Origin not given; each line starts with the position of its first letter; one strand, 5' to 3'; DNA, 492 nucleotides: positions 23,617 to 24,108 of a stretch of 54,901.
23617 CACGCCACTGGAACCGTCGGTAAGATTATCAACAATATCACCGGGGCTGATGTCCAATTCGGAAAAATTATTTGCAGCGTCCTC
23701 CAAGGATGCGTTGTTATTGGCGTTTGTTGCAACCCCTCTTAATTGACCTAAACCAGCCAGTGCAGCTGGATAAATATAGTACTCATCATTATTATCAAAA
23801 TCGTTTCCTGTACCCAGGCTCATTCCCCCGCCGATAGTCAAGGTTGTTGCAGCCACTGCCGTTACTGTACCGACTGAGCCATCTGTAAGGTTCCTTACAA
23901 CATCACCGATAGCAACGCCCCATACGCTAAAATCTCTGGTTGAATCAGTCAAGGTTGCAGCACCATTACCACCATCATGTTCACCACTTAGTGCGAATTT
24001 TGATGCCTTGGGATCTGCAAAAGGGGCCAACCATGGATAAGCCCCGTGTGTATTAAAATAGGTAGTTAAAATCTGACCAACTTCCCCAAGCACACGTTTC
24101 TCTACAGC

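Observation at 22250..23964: Unrecognised 65-70-aa tandem repeat family in a pilin-anchored protein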

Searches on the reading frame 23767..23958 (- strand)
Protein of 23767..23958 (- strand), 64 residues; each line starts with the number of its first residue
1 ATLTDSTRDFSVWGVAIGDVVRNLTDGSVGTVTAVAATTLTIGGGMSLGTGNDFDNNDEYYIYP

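Call 24: search_solved_structures(query=A2, max_evalue=10, show_alignments=3)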
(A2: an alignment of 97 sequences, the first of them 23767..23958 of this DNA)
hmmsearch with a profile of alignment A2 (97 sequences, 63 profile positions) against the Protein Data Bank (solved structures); distinct sequences matched with E-value up to 10: 3.
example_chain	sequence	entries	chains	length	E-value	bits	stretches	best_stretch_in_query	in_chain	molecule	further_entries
5oql_k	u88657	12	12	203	0.91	13.1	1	4-40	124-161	Fcf2 | Fcf2 pre-rRNA processing C-terminal domain-containing protein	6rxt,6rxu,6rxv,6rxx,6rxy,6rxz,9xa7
7dww_B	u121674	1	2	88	1.6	12.3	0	13-25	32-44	msDPBB_sym2 protein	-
4il7_A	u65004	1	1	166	9.9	9.7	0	21-50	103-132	Putative uncharacterized protein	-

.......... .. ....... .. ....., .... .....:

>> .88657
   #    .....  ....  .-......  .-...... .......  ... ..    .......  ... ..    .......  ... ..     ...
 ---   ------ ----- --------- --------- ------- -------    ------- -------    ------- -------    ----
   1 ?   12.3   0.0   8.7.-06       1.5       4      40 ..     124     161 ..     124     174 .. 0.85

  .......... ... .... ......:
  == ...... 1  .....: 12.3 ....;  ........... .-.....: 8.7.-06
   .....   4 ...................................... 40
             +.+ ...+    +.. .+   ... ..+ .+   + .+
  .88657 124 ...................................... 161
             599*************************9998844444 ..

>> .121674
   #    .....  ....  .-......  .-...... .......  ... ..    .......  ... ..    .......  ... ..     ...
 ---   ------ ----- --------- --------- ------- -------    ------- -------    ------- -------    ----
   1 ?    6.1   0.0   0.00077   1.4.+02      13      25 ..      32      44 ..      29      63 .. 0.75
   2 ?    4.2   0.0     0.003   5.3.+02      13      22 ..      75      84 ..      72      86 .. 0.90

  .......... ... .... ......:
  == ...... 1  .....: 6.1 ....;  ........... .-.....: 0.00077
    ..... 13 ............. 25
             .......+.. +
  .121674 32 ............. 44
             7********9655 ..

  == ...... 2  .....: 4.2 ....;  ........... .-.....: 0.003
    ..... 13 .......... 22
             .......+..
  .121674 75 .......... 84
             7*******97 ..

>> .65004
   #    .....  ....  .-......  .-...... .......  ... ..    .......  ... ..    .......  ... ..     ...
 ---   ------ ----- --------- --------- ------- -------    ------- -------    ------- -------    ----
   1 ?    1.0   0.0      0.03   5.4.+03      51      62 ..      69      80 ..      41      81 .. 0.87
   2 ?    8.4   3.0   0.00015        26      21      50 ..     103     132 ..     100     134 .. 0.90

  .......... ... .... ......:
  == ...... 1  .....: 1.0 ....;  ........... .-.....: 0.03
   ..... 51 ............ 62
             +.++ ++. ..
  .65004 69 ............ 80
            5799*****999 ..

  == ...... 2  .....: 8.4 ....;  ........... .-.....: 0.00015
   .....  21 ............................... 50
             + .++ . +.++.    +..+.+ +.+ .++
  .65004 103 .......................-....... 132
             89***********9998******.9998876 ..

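Call 30: search_protein_representatives(alignment_id=A2)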
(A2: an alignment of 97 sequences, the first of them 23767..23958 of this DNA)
Query: 97 sequences, 63 profile positions. Proteins with E-value up to 0.001 (for the whole library): 3468; up to 1e-10: 646; up to 1e-30: 124. The best 150 are listed.
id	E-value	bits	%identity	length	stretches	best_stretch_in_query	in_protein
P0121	3.8e-112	382.7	-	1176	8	2-63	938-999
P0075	1.2e-111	381.1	-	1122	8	2-63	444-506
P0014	2.8e-109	373.5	-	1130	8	2-61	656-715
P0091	3.0e-108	370.2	-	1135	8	2-62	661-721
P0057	1.9e-107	367.6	-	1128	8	1-63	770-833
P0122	1.2e-104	358.7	-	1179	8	1-62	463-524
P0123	2.3e-104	357.8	-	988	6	2-63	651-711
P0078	2.1e-103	354.7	-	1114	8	2-61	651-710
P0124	3.8e-97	334.6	-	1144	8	2-63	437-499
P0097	9.2e-96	330.2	-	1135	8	2-62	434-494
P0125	1.0e-93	323.7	-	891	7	2-63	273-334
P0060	5.0e-93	321.4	-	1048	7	1-61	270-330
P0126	1.5e-92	319.9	-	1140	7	2-62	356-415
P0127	3.3e-92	318.8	-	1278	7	2-60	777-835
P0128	2.1e-90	313.0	-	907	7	2-62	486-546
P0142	5.0e-70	247.8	-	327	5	1-61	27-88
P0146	1.4e-67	239.9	-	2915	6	3-61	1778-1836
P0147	8.7e-67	237.4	-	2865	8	2-62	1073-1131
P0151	3.5e-64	229.0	-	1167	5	2-62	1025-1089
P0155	4.9e-61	219.0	-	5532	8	3-62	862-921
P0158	9.7e-58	208.4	-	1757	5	1-61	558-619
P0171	9.8e-53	192.4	-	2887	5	3-61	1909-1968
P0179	4.3e-48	177.5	-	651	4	1-61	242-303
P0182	3.5e-47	174.6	-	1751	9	2-59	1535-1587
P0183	4.8e-47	174.2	-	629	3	3-61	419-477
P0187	1.1e-44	166.6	-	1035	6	2-62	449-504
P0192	1.1e-41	156.9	-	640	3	4-61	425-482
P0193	3.4e-41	155.4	-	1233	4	2-63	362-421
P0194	8.0e-41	154.2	-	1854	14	1-44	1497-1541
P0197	1.7e-39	150.0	-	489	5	2-62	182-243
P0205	7.7e-36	138.3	-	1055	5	2-63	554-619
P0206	2.6e-35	136.6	-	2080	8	1-61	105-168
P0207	3.0e-35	136.4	-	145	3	2-62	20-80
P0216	6.2e-33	128.9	-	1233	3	2-63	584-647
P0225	9.9e-31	121.9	-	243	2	2-62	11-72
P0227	2.5e-30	120.6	-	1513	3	1-62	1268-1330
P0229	8.9e-30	118.8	-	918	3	3-61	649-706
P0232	1.7e-29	118.0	-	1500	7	3-62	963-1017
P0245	4.5e-27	110.2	-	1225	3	12-62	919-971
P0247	1.7e-26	108.4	-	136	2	2-62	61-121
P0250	4.5e-26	107.0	-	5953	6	2-61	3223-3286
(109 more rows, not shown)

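Call 32: search_protein_families(library=pfam, max_evalue=0.01, proteins=[P0146, P0182, P0194, P0206, P0207, P0247, P0225, P0142])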
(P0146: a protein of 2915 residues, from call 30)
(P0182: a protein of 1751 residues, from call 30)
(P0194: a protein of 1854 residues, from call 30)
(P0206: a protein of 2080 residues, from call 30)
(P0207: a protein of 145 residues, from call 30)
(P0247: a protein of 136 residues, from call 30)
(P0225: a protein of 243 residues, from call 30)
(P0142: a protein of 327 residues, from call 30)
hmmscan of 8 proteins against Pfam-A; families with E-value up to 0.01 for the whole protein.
P0146 (2915 aa): 1 family
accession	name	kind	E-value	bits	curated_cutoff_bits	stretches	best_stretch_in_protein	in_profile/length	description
PF13550.12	Phage-tail_3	-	1.7e-23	83.7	23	1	623-769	7-152/164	Putative phage tail protein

P0182 (1751 aa): 1 family
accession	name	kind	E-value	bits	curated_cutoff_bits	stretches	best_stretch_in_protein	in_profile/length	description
PF17933.6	TetR_C_25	-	0.002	18.9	26.4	0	1526-1604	18-96/106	Tetracyclin repressor-like, C-terminal domain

P0194 (1854 aa): 2 families
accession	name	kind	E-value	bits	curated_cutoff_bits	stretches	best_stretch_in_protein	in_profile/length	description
PF13205.12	Big_5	-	1.3e-17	64.9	23.6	2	154-254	4-105/105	Bacterial Ig-like domain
PF16656.11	Pur_ac_phosph_N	-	0.00016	22.6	30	1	267-345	4-92/93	Purple acid Phosphatase, N-terminal domain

P0206 (2080 aa): 0 families

P0207 (145 aa): 0 families

P0247 (136 aa): 0 families

P0225 (243 aa): 0 families

P0142 (327 aa): 5 families
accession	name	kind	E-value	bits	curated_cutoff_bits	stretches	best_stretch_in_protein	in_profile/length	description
PF19234.4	DUF5887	-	2.3e-07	31.3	32.7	0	224-266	41-83/136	Family of unknown function (DUF5887)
PF12713.12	DUF3806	-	8.8e-06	25.9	21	0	234-259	16-41/86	Domain of unknown function (DUF3806)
PF03888.20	MucB_RseB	-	0.0018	18.3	22.3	0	196-238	39-81/178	MucB/RseB N-terminal domain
PF23826.1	DUF7196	-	0.0037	17.9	27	0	17-30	20-33/68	Domain of unknown function (DUF7196)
PF14836.12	Ubiquitin_3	-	0.0088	16.4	24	0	22-49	50-77/88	Ubiquitin-like domain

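Call 33: search_protein_families(library=phrogs, max_evalue=0.01, proteins=[P0146])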
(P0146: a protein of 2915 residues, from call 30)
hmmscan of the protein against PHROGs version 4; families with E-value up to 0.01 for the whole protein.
P0146 (2915 aa): 9 families
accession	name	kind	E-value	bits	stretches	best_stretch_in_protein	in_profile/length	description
phrog_31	-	tail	1.3e-124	418.6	1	474-1085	466-961/1565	central tail fiber J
phrog_2589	-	tail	4.6e-101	339.6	1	474-961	215-604/3686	tail protein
phrog_1727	-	tail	6.7e-91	306.5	1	477-1071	215-697/1174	tail protein and host specificity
phrog_2148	-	tail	1.8e-65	222.8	2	543-808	7-266/901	tail fiber protein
phrog_7997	-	tail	1.2e-57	196.8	1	583-809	2-228/589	tail protein and host specificity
phrog_10652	-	unknown function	1.8e-55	189.4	1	543-809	14-279/328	-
phrog_15723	-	unknown function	4.9e-27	96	1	568-754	7-196/223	-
phrog_14774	-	unknown function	1.2e-18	68.1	1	479-613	94-209/212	-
phrog_1786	-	head and packaging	0.0094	14.8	1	2543-2583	384-424/1246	minor head protein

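Call 42: search_protein_families(library=phrogs, max_evalue=0.001, proteins=[P0183, P0192, P0151, P0158, P0179, P0187, P0197, P0245, P0227])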
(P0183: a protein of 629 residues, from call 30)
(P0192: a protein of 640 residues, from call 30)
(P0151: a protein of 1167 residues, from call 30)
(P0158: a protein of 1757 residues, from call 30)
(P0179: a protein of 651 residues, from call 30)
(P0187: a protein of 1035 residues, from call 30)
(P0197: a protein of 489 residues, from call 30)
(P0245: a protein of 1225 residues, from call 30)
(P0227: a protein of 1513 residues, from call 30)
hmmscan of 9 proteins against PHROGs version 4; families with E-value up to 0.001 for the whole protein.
P0183 (629 aa): 0 families

P0192 (640 aa): 0 families

P0151 (1167 aa): 0 families

P0158 (1757 aa): 0 families

P0179 (651 aa): 3 families
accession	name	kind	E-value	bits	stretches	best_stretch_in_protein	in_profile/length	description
phrog_778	-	tail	1.9e-51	176.2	2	367-644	39-268/287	tail assembly protein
phrog_6040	-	unknown function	1e-07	31.4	0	557-646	822-914/923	-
phrog_20658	-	head and packaging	0.00059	20.6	0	172-221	80-129/211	head decoration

P0187 (1035 aa): 2 families
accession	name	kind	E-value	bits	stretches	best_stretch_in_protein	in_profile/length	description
phrog_23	-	tail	1.4e-53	183.4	1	545-1032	122-473/496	tail sheath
phrog_10581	-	tail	5.6e-32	112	1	823-1018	702-906/915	tail sheath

P0197 (489 aa): 0 families

P0245 (1225 aa): 12 families
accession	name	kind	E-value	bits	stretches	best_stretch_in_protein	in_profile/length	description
phrog_1640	-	tail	1.4e-21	78.3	1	3-121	1-117/765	tail protein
phrog_13893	-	tail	1.2e-19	71.1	1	4-130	2-126/648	tail protein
phrog_32960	-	unknown function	3.5e-18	66.3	1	7-121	4-117/762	-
phrog_38237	-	unknown function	4.5e-18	65.9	1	7-122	4-118/697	-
phrog_17220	-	unknown function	7.2e-18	65.2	1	7-137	4-136/868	-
phrog_36601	-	tail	1.6e-17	64.1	1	7-123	18-133/1084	tail fiber protein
phrog_5510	-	tail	6.8e-17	62.1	1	7-122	4-118/789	tail fiber protein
phrog_8649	-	unknown function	3e-16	60.2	1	7-121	4-117/743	-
phrog_6518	-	tail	1.6e-15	57.3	1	11-122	5-112/793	tail fiber protein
phrog_5662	-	tail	7.7e-14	51.9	1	7-122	4-118/729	tail fiber protein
phrog_1171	-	tail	4.5e-10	39.6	1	8-122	5-121/954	tail spike protein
phrog_21978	-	unknown function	5.3e-06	27.5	1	1129-1222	122-216/220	-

P0227 (1513 aa): 0 families

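Call 64: find_encoding_contigs(protein=P0187, flank=8000, max_places=2)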
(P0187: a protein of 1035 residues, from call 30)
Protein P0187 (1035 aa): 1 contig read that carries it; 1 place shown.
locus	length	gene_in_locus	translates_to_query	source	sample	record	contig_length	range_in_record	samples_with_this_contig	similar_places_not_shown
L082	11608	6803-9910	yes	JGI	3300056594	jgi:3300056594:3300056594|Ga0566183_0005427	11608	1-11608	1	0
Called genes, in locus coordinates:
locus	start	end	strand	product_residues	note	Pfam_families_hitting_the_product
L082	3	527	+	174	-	?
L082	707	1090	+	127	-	-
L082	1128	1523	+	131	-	-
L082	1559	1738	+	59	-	-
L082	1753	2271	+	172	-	-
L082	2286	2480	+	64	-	-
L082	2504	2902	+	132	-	-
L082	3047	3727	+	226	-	-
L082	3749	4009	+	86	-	-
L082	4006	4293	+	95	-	-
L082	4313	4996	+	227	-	-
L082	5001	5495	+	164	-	-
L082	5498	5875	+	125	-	-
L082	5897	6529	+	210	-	-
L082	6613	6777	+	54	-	-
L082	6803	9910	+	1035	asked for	PF04984:Phage_sheath_1, PF17482:Phage_sheath_1C (weak)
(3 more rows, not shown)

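Call 75: list_cluster_members(proteins=[P0146, P0147, P0155, P0158, P0171, P0182, P0194, P0206, P0245, P0250])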
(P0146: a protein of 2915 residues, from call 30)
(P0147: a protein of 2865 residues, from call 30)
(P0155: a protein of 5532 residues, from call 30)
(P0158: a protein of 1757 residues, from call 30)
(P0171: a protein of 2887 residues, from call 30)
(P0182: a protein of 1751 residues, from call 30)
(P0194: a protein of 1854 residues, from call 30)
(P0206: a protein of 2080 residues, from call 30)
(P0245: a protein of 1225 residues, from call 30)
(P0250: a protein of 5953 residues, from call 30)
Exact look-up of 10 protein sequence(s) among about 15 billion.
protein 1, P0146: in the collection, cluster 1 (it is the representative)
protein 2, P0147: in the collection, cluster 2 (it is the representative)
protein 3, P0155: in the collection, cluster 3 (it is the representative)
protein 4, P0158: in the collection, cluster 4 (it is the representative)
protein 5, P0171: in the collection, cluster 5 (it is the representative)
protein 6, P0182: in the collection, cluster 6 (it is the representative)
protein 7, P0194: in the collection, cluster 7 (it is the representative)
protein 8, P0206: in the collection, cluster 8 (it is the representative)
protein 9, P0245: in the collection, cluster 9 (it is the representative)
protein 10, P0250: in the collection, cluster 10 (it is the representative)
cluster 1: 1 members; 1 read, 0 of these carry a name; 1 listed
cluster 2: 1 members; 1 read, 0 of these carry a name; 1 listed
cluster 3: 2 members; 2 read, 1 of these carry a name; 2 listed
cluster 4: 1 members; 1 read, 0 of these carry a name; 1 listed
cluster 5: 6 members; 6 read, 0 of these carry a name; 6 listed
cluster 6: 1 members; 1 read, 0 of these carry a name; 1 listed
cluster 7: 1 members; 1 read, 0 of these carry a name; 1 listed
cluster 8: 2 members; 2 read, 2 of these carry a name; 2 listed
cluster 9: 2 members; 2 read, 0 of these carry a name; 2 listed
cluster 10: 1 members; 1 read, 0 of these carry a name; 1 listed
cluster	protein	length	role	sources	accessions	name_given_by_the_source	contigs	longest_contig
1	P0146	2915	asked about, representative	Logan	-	-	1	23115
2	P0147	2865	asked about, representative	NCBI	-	-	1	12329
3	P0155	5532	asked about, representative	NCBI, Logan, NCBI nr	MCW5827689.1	MAG: putative Ig domain-containing protein [Deltaproteobacteria bacterium] | putative Ig domain-containing protein [Deltaproteobacteria bacterium]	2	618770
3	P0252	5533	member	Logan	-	-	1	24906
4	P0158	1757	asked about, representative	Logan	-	-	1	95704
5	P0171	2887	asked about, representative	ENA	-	-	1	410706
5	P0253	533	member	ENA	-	-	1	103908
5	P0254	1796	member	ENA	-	-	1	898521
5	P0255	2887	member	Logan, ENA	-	-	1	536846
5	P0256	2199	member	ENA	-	-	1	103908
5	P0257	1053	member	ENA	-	-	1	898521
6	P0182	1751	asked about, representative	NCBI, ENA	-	-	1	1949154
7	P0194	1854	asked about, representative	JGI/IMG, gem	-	-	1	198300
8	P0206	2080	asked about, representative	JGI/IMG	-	hypothetical protein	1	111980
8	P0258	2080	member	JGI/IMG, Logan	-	hypothetical protein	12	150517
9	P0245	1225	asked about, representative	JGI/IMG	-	-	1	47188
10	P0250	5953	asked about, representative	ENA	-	-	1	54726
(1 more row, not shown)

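Call 78: search_protein_families(library=pfam, max_evalue=0.001, proteins=[P0151, P0158, P0193, P0205, P0216, P0229, P0232, P0183])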
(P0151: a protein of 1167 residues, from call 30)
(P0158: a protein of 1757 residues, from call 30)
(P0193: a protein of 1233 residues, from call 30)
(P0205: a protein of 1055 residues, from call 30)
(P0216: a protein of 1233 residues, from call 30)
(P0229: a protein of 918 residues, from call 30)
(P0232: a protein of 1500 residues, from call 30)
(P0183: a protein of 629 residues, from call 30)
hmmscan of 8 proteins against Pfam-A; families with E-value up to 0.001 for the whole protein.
P0151 (1167 aa): 0 families

P0158 (1757 aa): 0 families

P0193 (1233 aa): 1 family
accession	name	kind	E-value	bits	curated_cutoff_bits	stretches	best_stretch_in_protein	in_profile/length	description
PF13229.12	Beta_helix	-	0.00067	19.7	25.9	1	883-1025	11-124/158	Right handed beta helix region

P0205 (1055 aa): 0 families

P0216 (1233 aa): 3 families
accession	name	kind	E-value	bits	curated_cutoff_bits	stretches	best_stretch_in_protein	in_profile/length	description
PF19403.5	SpaA_2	-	7.9e-29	100.5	25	3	1096-1203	1-96/96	Prealbumin-like fold domain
PF20674.3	SpaA_3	-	1.7e-07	31.8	24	1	926-984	57-120/121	Prealbumin-like fold domain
PF24514.1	SpaA_4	-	1.1e-06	29.9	27.3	1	882-984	4-106/107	Prealbumin-like fold domain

P0229 (918 aa): 4 families
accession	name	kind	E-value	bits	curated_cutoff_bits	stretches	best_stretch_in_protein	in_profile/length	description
PF22544.2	HYDIN_VesB_CFA65-like_Ig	-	8.4e-09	36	25.5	1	296-397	2-96/100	HYDIN/CFA65/VesB-like, Ig-like domain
PF12371.14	TMEM131_like_N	-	7.3e-07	29.8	28.8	0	299-385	3-83/84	Transmembrane protein 131-like N-terminal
PF15780.11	ASH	-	8.8e-06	26.3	27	0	2-40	55-93/98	Abnormal spindle-like microcephaly-assoc'd, ASPM-SPD-2-Hydin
PF22073.2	Cep192_D4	-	0.00064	20.3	35.5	0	9-50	66-111/112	Cep192 domain 4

P0232 (1500 aa): 2 families
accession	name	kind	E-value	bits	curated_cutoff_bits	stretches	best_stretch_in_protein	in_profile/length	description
PF13205.12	Big_5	-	1.6e-17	64.5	23.6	2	161-268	1-105/105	Bacterial Ig-like domain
PF00041.27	fn3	-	0.00015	22.3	25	0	285-358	5-72/84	Fibronectin type III domain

P0183 (629 aa): 0 families
